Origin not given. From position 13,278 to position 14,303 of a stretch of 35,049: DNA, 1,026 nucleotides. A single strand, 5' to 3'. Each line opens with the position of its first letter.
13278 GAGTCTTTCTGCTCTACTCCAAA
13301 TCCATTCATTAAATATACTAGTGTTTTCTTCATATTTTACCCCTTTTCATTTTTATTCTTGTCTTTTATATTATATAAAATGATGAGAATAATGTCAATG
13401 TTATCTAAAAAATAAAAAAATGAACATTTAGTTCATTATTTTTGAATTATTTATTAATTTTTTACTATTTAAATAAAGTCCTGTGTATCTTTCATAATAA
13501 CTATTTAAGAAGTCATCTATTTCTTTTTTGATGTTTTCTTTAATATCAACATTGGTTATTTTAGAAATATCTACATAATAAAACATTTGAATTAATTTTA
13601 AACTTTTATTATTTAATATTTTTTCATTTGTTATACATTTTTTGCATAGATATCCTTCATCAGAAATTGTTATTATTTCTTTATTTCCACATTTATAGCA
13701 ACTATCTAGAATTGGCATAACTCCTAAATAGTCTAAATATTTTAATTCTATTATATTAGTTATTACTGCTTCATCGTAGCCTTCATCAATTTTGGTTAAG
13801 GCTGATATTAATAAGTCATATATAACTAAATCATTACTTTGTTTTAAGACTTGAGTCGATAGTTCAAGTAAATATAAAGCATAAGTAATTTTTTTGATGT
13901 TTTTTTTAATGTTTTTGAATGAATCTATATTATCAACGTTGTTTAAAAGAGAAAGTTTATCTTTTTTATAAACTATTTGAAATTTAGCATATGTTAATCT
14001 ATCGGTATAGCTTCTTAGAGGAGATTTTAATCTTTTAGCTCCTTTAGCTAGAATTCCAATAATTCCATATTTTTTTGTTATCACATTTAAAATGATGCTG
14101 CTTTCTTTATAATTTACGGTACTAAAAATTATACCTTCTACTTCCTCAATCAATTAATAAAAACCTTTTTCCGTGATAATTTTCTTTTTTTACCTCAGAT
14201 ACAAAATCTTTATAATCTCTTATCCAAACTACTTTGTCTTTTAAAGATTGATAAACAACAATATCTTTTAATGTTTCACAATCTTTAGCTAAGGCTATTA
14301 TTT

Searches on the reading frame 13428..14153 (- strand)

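Call 19: search_protein_families(library=pfam, proteins=[window:13428-14153:-], max_evalue=0.001)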
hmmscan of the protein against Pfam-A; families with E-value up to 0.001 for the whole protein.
window:13428-14153:- (241 aa): 2 families
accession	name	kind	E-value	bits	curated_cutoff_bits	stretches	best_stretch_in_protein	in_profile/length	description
PF02565.21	RecO_C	-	6.6e-26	91.4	22.1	1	85-231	3-156/157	Recombination protein O C terminal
PF11967.14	RecO_N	-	5.7e-16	58.8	27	1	1-79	1-80/80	Recombination protein O N terminal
